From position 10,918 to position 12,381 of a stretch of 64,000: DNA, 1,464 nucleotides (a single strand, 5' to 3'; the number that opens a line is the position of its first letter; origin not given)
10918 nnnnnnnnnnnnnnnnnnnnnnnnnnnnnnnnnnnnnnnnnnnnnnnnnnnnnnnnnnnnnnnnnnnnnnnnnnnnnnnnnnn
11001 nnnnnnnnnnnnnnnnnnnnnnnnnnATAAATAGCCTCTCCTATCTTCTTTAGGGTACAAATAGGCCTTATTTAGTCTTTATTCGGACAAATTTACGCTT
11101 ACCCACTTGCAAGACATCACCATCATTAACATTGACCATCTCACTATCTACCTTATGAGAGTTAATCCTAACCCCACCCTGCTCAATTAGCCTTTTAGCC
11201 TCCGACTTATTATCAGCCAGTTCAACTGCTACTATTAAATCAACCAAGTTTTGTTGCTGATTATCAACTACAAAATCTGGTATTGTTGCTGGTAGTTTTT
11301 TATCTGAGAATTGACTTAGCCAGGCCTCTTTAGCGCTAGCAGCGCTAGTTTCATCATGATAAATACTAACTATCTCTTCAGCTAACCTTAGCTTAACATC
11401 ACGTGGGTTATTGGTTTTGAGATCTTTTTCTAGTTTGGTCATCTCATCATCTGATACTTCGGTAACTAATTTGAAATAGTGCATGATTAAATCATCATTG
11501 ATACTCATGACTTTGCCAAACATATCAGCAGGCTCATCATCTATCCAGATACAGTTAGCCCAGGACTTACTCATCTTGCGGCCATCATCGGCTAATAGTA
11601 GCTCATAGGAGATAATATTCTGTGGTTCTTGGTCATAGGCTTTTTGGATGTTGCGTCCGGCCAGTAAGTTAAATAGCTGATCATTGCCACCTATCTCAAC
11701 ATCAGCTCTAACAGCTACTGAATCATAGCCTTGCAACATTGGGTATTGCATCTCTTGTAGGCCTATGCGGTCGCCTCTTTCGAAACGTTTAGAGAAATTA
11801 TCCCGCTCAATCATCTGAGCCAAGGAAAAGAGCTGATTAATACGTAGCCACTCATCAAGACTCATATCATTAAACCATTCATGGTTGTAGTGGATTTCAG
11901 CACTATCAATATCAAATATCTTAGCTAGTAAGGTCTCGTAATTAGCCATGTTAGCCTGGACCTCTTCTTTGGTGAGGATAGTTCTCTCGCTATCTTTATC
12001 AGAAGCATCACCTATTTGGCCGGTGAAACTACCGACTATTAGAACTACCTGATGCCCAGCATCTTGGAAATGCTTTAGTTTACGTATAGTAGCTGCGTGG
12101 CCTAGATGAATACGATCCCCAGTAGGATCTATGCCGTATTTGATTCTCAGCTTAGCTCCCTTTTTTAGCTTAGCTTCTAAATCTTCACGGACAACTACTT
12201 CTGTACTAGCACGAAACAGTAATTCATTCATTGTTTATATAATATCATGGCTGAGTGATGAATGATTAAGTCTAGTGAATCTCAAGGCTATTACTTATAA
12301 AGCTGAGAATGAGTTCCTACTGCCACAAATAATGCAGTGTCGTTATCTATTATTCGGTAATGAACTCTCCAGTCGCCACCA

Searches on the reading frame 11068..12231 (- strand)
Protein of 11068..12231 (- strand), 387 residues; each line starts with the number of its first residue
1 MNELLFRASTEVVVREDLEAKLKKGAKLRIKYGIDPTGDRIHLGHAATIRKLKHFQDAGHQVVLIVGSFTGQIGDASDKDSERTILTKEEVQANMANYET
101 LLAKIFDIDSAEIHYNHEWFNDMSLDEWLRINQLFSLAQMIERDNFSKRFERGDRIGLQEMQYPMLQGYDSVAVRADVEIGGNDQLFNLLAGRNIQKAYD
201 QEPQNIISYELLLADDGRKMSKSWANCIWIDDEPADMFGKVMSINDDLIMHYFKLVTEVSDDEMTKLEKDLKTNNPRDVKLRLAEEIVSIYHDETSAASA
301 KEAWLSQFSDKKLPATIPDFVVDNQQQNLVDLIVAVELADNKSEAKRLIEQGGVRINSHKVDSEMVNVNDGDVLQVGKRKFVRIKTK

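Call 8: search_protein_families(library=pfam, proteins=[window:11068-12231:-], max_evalue=1e-8)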
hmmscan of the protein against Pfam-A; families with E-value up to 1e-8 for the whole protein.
window:11068-12231:- (387 aa): 2 families
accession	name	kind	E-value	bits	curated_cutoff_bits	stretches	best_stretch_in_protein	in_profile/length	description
PF00579.31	tRNA-synt_1b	-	9.4e-70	235.7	21.1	1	24-306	2-289/292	tRNA synthetases class I (W and Y)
PF22421.1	SYY_C-terminal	-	8.8e-09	35.6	27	0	315-374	7-66/83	Tyrosine--tRNA ligase SYY-like C-terminal domain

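Call 45: find_homologous_proteins(query=window:11068-12231:-, max_evalue=1e-30)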
Query window:11068-12231:- (387 aa): 7936 proteins with E <= 1e-30 among 8000 candidates; the best 120 are listed.
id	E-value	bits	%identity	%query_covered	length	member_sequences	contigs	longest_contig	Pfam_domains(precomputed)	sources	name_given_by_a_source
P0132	1.8e-252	855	100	100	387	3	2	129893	PF22421.2,PF00579.32,PF01479.31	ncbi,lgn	ncbi:MAG: tyrosine--tRNA ligase [Candidatus Saccharimonadales bacterium]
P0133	2.9e-204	696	79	99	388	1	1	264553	PF22421.2,PF00579.32,PF01479.31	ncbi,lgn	-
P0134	6.4e-179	613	68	99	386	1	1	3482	PF22421.2,PF00579.32,PF01479.31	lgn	-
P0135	1.7e-176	605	69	99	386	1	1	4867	PF22421.2,PF00579.32,PF01479.31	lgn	-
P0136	3.3e-176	604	68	99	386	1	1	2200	PF22421.2,PF00579.32,PF01479.31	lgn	-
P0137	4.6e-175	600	69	99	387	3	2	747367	PF22421.2,PF00579.32,PF01479.31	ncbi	ncbi:MAG: tyrosine--tRNA ligase [Candidatus Saccharimonadales bacterium]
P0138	5.3e-175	600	68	99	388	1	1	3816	PF22421.2,PF00579.32,PF01479.31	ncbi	-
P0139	1.2e-171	589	67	99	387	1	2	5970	PF22421.2,PF00579.32,PF01479.31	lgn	-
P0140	3.1e-170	584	67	99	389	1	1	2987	PF22421.2,PF00579.32,PF01479.31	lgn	-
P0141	2.4e-169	581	67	99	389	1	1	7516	PF22421.2,PF00579.32,PF01479.31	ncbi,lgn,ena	-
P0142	1.8e-165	569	64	99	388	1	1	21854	PF22421.2,PF00579.32,PF01479.31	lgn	-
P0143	2.8e-162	558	64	100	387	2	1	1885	PF22421.2,PF00579.32,PF01479.31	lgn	-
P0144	2.3e-161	555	64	100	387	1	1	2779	PF22421.2,PF00579.32,PF01479.31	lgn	-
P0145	3.7e-159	548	62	99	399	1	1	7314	PF22421.2,PF00579.32,PF01479.31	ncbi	-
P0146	9.2e-157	540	61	99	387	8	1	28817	PF22421.2,PF00579.32,PF01479.31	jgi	jgi:tyrosyl-tRNA synthetase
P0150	4.8e-151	521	59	100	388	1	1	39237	PF22421.2,PF00579.32,PF01479.31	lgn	-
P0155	1.1e-139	484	56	99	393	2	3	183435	PF22421.2,PF00579.32,PF01479.31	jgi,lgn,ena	-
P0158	4.5e-138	478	56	99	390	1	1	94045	PF22421.2,PF00579.32,PF01479.31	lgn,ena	-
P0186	9.2e-127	441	52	100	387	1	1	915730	PF22421.2,PF00579.32,PF01479.31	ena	-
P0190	1.1e-125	438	52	100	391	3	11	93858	PF22421.2,PF00579.32,PF01479.31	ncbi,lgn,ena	-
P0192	3.0e-125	436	51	100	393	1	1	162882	PF22421.2,PF00579.32,PF01479.31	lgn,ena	-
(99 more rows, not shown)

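Call 46: find_encoding_contigs(protein=P0133, flank=10000, max_places=1)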
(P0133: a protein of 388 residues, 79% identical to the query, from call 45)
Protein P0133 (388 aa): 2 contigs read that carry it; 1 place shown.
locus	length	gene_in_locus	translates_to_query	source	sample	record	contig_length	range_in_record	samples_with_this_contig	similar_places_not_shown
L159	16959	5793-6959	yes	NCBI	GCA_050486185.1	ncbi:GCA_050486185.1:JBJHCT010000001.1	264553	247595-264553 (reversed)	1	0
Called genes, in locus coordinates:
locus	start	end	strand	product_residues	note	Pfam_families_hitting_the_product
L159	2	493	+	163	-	?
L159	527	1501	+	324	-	-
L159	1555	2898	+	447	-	PF18073:Zn_ribbon_LapB, PF13481:AAA_25, PF03796:DnaB_C (weak), PF06745:ATPase, PF08423:Rad51 (faint), PF23442:DUF7125, PF13479:AAA_24 (faint), PF13541:ChlI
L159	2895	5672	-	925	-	PF00912:Transgly, PF00905:Transpeptidase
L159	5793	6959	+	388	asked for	PF00579:tRNA-synt_1b, PF22421:SYY_C-terminal, PF01479:S4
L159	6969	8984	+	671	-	PF17191:RecG_wedge, PF21999:IMS_HHH_1 (faint), PF01336:tRNA_anti-codon, PF04851:ResIII, PF00270:DEAD, PF13604:AAA_30 (weak), PF00271:Helicase_C, PF19833:RecG_dom3_C (weak), +1 more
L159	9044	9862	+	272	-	-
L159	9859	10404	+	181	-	PF03602:Cons_hypoth95, PF02005:TRM (weak), PF05175:MTS, PF01170:UPF0020 (faint), PF06325:PrmA, PF13847:Methyltransf_31 (weak), PF09445:Methyltransf_15 (weak), PF13649:Methyltransf_25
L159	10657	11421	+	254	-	PF18454:Mtd_N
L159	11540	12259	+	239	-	PF18454:Mtd_N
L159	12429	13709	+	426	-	PF13393:tRNA-synt_His, PF00587:tRNA-synt_2b (weak), PF03129:HGTP_anticodon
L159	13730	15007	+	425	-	PF05697:Trigger_N, PF00254:FKBP_C, PF05698:Trigger_C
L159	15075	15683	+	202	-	PF00574:CLP_protease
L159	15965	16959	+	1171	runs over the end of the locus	PF04563:RNA_pol_Rpb2_1, PF04561:RNA_pol_Rpb2_2, PF04565:RNA_pol_Rpb2_3, PF10385:RNA_pol_Rpb2_45, PF00562:RNA_pol_Rpb2_6, PF04560:RNA_pol_Rpb2_7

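Call 47: find_encoding_contigs(protein=P0137, flank=10000, max_places=1)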
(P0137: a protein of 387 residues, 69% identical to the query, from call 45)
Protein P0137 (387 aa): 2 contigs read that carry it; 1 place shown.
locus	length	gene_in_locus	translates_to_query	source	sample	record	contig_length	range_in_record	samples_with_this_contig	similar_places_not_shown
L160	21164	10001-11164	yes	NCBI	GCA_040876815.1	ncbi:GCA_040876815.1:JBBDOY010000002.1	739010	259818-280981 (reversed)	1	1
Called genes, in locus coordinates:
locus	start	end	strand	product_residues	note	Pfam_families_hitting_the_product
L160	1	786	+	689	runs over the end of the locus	PF01432:Peptidase_M3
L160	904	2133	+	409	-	PF08529:NusA_N, PF00575:S1 (weak), PF13184:KH_NusA_1st, PF26594:KH_NusA_2nd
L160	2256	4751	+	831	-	PF02861:Clp_N, PF23569:NBD_SMAX1 (weak), PF00004:AAA, PF17871:AAA_lid_9, PF00004:AAA, PF07724:AAA_2, PF07728:AAA_5, PF10431:ClpB_D2-small, +7 more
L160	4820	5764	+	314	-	-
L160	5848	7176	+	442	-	PF18073:Zn_ribbon_LapB, PF13481:AAA_25, PF03796:DnaB_C (weak), PF06745:ATPase, PF13191:AAA_16 (weak), PF23442:DUF7125 (weak), PF13401:AAA_22 (faint), PF13541:ChlI, +1 more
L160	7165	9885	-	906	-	PF00912:Transgly, PF00905:Transpeptidase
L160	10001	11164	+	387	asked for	PF00579:tRNA-synt_1b, PF22421:SYY_C-terminal, PF01479:S4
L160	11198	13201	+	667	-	PF17191:RecG_wedge, PF01336:tRNA_anti-codon, PF04851:ResIII, PF00270:DEAD, PF00271:Helicase_C, PF19833:RecG_dom3_C (weak)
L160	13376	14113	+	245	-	-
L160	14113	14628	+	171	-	PF03602:Cons_hypoth95, PF05175:MTS (weak)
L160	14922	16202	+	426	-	PF13393:tRNA-synt_His, PF00587:tRNA-synt_2b (weak), PF03129:HGTP_anticodon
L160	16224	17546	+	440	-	PF05697:Trigger_N, PF00254:FKBP_C, PF05698:Trigger_C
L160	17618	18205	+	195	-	PF00574:CLP_protease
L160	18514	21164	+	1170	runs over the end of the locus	PF04563:RNA_pol_Rpb2_1, PF04561:RNA_pol_Rpb2_2, PF04565:RNA_pol_Rpb2_3, PF10385:RNA_pol_Rpb2_45, PF00562:RNA_pol_Rpb2_6, PF04560:RNA_pol_Rpb2_7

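Call 48: find_encoding_contigs(protein=P0150, flank=10000, max_places=1)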
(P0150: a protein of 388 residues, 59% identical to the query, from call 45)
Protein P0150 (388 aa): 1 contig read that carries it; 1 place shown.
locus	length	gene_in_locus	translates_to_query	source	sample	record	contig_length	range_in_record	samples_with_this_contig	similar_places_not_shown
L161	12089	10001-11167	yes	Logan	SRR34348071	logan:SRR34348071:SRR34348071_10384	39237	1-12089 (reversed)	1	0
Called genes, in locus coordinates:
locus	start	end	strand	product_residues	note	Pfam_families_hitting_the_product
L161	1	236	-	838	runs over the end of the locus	PF17900:Peptidase_M1_N, PF01433:Peptidase_M1, PF11838:ERAP1_C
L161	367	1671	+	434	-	PF08529:NusA_N, PF00575:S1, PF13184:KH_NusA_1st, PF26594:KH_NusA_2nd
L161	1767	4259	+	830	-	PF02861:Clp_N, PF23569:NBD_SMAX1, PF00004:AAA, PF17871:AAA_lid_9, PF00004:AAA, PF07724:AAA_2, PF07728:AAA_5, PF10431:ClpB_D2-small, +9 more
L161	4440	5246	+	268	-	PF09762:CCDC93_CC (weak), PF07926:TPR_MLP1_2 (faint)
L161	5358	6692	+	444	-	PF18073:Zn_ribbon_LapB, PF13481:AAA_25, PF03796:DnaB_C (weak), PF06745:ATPase, PF23442:DUF7125 (weak), PF13401:AAA_22 (weak), PF00004:AAA (weak), PF13541:ChlI, +1 more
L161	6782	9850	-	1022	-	PF00912:Transgly, PF00905:Transpeptidase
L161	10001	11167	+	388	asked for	PF00579:tRNA-synt_1b, PF22421:SYY_C-terminal, PF01479:S4 (weak)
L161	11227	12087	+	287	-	?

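Call 50: find_encoding_contigs(protein=P0155, flank=10000, max_places=1)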
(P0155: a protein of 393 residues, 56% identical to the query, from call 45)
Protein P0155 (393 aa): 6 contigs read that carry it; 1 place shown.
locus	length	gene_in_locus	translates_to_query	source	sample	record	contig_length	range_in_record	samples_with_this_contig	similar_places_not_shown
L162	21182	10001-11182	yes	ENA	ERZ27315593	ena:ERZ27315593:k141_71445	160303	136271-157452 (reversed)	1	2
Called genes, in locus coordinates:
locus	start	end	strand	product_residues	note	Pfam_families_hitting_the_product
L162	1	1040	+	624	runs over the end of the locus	PF01432:Peptidase_M3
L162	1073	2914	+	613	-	PF01411:tRNA-synt_2c, PF07973:tRNA_SAD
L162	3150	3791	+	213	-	PF01569:PAP2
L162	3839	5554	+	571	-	PF00270:DEAD (faint), PF05970:PIF1, PF13245:AAA_19, PF13401:AAA_22 (faint), PF13604:AAA_30, PF21530:Pif1_2B_dom (weak), PF14493:HTH_40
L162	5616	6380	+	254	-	-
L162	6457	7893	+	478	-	PF00587:tRNA-synt_2b, PF03129:HGTP_anticodon, PF09180:ProRS-C_1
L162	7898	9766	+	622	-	PF03485:Arg_tRNA_synt_N, PF00750:tRNA-synt_1d, PF05746:DALR_1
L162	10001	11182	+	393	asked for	PF00579:tRNA-synt_1b, PF22421:SYY_C-terminal (weak), PF01479:S4 (weak)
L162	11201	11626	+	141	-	-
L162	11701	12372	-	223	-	PF04264:YceI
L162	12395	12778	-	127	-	PF07681:DoxX (weak)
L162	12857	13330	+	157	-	-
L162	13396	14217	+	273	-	PF12705:PDDEXK_1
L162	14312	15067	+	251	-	PF04087:DUF389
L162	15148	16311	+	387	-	PF00999:Na_H_Exchanger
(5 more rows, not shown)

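Call 51: find_encoding_contigs(protein=P0186, flank=10000, max_places=1)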
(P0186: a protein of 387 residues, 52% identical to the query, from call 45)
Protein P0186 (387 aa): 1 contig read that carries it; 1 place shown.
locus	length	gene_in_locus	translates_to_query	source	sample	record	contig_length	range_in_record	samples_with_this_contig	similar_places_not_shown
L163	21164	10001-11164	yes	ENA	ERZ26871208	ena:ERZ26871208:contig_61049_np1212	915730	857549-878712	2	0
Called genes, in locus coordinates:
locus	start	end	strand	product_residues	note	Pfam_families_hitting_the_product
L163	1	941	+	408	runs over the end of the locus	PF08529:NusA_N, PF00575:S1, PF13184:KH_NusA_1st, PF26594:KH_NusA_2nd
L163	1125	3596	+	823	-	PF02861:Clp_N, PF02861:Clp_N, PF00004:AAA, PF17871:AAA_lid_9, PF00004:AAA, PF07724:AAA_2, PF07728:AAA_5, PF10431:ClpB_D2-small, +9 more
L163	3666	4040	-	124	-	-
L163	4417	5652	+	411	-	PF13481:AAA_25, PF03796:DnaB_C (faint), PF06745:ATPase, PF08423:Rad51 (faint), PF23442:DUF7125 (weak), PF13401:AAA_22 (weak), PF00004:AAA (weak), PF13541:ChlI, +1 more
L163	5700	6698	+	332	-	PF01938:TRAM (weak)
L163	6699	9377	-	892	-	PF00912:Transgly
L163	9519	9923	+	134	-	-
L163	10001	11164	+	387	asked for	PF00579:tRNA-synt_1b, PF22421:SYY_C-terminal (weak), PF01479:S4 (weak)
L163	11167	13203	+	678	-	PF17191:RecG_wedge, PF01336:tRNA_anti-codon (faint), PF04851:ResIII, PF00270:DEAD, PF00271:Helicase_C, PF19833:RecG_dom3_C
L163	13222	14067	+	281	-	-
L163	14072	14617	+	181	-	PF03602:Cons_hypoth95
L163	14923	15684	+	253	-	PF02861:Clp_N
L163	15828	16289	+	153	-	PF06983:3-dmu-9_3-mt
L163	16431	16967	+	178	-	-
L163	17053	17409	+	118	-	-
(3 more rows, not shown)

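Call 52: find_encoding_contigs(protein=P0146, flank=10000, max_places=1)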
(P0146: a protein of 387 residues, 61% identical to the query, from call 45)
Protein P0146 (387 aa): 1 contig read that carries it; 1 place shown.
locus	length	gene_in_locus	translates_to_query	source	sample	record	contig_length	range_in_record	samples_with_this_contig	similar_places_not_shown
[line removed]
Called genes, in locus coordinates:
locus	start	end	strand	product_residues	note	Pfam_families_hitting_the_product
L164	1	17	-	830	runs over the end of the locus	PF17900:Peptidase_M1_N, PF01433:Peptidase_M1, PF11838:ERAP1_C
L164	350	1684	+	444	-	PF08529:NusA_N, PF00575:S1 (weak), PF13184:KH_NusA_1st, PF26594:KH_NusA_2nd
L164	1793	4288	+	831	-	PF02861:Clp_N, PF13191:AAA_16 (weak), PF00004:AAA, PF17871:AAA_lid_9, PF00004:AAA, PF07724:AAA_2, PF07728:AAA_5, PF10431:ClpB_D2-small, +10 more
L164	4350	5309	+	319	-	PF09762:CCDC93_CC (weak)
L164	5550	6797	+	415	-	PF13481:AAA_25, PF03796:DnaB_C (weak), PF06745:ATPase, PF23442:DUF7125 (weak), PF25199:nSTAND_NTPase5 (weak), PF00004:AAA (weak), PF13541:ChlI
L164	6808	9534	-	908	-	PF00912:Transgly, PF00905:Transpeptidase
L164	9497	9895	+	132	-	-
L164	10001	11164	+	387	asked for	PF00579:tRNA-synt_1b, PF22421:SYY_C-terminal, PF01479:S4 (weak)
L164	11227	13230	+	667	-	PF17191:RecG_wedge, PF01336:tRNA_anti-codon, PF04851:ResIII, PF00270:DEAD, PF00271:Helicase_C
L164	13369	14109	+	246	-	-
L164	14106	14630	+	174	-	PF03602:Cons_hypoth95, PF06325:PrmA (weak), PF05175:MTS (weak)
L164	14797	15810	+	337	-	PF01699:Na_Ca_ex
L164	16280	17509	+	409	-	PF13393:tRNA-synt_His, PF00587:tRNA-synt_2b, PF03129:HGTP_anticodon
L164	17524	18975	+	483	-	PF05697:Trigger_N, PF00254:FKBP_C, PF05698:Trigger_C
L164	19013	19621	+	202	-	PF00574:CLP_protease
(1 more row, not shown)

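Call 82: find_encoding_contigs(protein=P0190, flank=10000, max_places=1)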
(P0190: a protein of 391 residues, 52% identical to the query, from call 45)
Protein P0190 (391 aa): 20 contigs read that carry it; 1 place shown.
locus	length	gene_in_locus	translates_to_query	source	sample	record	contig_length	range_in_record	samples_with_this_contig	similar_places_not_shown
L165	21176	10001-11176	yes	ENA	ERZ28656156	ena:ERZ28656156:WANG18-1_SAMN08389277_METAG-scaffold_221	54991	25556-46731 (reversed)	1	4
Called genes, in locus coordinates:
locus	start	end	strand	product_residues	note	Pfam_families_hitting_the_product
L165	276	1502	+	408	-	PF08529:NusA_N, PF00575:S1 (faint), PF13184:KH_NusA_1st, PF26594:KH_NusA_2nd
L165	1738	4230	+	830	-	PF02861:Clp_N, PF02861:Clp_N, PF23569:NBD_SMAX1, PF00004:AAA, PF17871:AAA_lid_9, PF00004:AAA, PF07724:AAA_2, PF07728:AAA_5, +9 more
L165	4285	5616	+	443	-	PF18073:Zn_ribbon_LapB, PF13481:AAA_25, PF03796:DnaB_C (weak), PF06745:ATPase, PF23442:DUF7125 (weak), PF00004:AAA (weak), PF13541:ChlI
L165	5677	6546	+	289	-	-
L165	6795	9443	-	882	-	PF00912:Transgly, PF00905:Transpeptidase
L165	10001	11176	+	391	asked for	PF00579:tRNA-synt_1b, PF22421:SYY_C-terminal (weak), PF01479:S4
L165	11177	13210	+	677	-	PF17191:RecG_wedge, PF01336:tRNA_anti-codon, PF04851:ResIII, PF00270:DEAD, PF00271:Helicase_C, PF19833:RecG_dom3_C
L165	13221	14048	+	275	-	-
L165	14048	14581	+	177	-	PF03602:Cons_hypoth95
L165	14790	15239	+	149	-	-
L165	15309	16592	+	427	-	PF05697:Trigger_N, PF00254:FKBP_C, PF05698:Trigger_C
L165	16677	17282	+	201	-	PF00574:CLP_protease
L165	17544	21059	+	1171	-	PF04563:RNA_pol_Rpb2_1, PF04561:RNA_pol_Rpb2_2, PF04565:RNA_pol_Rpb2_3, PF10385:RNA_pol_Rpb2_45, PF00562:RNA_pol_Rpb2_6, PF04560:RNA_pol_Rpb2_7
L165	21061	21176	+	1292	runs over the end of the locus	PF04997:RNA_pol_Rpb1_1, PF00623:RNA_pol_Rpb1_2, PF04983:RNA_pol_Rpb1_3, PF05000:RNA_pol_Rpb1_4, PF04998:RNA_pol_Rpb1_5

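Call 83: find_encoding_contigs(protein=P0158, flank=10000, max_places=1)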
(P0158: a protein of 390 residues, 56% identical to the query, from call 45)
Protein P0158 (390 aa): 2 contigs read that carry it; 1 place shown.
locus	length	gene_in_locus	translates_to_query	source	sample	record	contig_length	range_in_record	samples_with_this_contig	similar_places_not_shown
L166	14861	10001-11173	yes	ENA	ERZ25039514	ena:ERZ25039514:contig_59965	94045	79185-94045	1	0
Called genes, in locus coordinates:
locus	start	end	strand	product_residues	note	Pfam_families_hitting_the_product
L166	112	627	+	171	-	PF17871:AAA_lid_9, PF02151:UVR (weak)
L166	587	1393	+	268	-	PF07724:AAA_2, PF07728:AAA_5 (weak), PF10431:ClpB_D2-small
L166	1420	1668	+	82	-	-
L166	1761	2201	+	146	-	PF05816:TelA (weak), PF09762:CCDC93_CC (faint)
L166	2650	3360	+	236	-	PF13481:AAA_25, PF03796:DnaB_C, PF06745:ATPase, PF23442:DUF7125, PF25199:nSTAND_NTPase5 (weak)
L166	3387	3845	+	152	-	PF13541:ChlI, PF05362:Lon_C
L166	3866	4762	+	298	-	PF01938:TRAM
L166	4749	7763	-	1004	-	PF00912:Transgly, PF00905:Transpeptidase, PF16640:Big_3_5 (weak)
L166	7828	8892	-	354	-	PF02388:FemAB, PF13480:Acetyltransf_6, PF02388:FemAB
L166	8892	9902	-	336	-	PF13480:Acetyltransf_6, PF02388:FemAB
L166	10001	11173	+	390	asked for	PF00579:tRNA-synt_1b, PF22421:SYY_C-terminal, PF01479:S4 (weak)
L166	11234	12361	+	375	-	PF17191:RecG_wedge, PF01336:tRNA_anti-codon (weak), PF00270:DEAD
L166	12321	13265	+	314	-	PF00270:DEAD (weak), PF00271:Helicase_C, PF19833:RecG_dom3_C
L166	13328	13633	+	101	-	-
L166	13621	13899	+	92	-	-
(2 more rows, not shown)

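Call 84: find_encoding_contigs(protein=P0192, flank=10000, max_places=1)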
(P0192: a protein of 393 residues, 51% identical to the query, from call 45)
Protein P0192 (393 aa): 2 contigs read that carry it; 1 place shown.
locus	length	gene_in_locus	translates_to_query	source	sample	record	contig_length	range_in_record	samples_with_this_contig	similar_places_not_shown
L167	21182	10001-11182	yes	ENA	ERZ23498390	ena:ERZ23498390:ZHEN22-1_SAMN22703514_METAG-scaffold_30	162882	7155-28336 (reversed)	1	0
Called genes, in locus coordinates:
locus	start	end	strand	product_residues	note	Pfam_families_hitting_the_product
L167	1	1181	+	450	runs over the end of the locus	PF08529:NusA_N, PF00575:S1 (weak), PF13184:KH_NusA_1st, PF26594:KH_NusA_2nd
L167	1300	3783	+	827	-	PF02861:Clp_N, PF13191:AAA_16 (weak), PF00004:AAA, PF17871:AAA_lid_9, PF07724:AAA_2, PF00004:AAA, PF07728:AAA_5, PF10431:ClpB_D2-small, +9 more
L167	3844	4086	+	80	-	-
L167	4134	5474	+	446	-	PF18073:Zn_ribbon_LapB, PF20720:nSTAND3 (faint), PF13481:AAA_25, PF03796:DnaB_C (weak), PF06745:ATPase, PF23442:DUF7125, PF13191:AAA_16 (weak), PF13541:ChlI, +1 more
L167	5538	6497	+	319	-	PF01938:TRAM (weak)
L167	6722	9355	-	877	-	PF00912:Transgly, PF00905:Transpeptidase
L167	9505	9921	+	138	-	-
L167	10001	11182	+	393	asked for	PF00579:tRNA-synt_1b, PF22421:SYY_C-terminal (weak), PF01479:S4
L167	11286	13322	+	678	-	PF17191:RecG_wedge, PF01336:tRNA_anti-codon, PF04851:ResIII, PF00270:DEAD, PF00271:Helicase_C, PF19833:RecG_dom3_C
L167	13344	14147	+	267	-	-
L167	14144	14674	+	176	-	PF03602:Cons_hypoth95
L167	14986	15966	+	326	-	PF01170:UPF0020 (faint), PF08241:Methyltransf_11 (faint), PF13649:Methyltransf_25 (faint), PF01555:N6_N4_Mtase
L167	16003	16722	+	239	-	-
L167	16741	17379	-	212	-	-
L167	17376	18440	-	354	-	PF03235:GmrSD_N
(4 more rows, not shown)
